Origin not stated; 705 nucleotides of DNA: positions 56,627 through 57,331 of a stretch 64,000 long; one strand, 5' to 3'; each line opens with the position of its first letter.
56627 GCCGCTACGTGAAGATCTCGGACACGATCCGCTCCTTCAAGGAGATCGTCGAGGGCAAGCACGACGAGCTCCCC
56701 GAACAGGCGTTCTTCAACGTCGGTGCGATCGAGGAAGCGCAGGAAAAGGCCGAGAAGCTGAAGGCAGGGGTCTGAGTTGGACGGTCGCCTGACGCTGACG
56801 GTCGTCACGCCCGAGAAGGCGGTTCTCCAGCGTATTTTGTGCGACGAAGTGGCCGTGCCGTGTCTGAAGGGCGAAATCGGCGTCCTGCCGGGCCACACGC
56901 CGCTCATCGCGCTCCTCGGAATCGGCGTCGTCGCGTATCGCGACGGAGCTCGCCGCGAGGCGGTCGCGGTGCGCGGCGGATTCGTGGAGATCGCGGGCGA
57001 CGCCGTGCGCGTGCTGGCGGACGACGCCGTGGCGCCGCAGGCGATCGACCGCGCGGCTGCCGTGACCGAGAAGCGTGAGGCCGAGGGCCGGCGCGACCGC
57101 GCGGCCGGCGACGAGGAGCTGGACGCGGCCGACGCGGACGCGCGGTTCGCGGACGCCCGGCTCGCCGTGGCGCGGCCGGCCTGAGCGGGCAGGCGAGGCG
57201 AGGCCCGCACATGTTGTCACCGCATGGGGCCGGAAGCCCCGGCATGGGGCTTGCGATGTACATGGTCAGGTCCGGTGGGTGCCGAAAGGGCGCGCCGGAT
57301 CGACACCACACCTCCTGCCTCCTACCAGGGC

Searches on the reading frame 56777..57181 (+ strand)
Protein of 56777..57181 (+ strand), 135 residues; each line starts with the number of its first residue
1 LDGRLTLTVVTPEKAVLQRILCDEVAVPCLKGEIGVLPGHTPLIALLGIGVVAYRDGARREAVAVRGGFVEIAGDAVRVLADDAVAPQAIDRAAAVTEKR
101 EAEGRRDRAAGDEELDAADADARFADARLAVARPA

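Call 55: search_protein_families(library=pfam, proteins=[window:56777-57181:+])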
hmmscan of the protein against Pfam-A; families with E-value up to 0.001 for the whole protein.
window:56777-57181:+ (135 aa): 1 family
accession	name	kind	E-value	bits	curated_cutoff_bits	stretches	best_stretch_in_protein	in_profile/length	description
PF02823.21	ATP-synt_DE_N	-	3.5e-21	75.4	27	1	5-84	1-80/80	ATP synthase, Delta/Epsilon chain, beta-sandwich domain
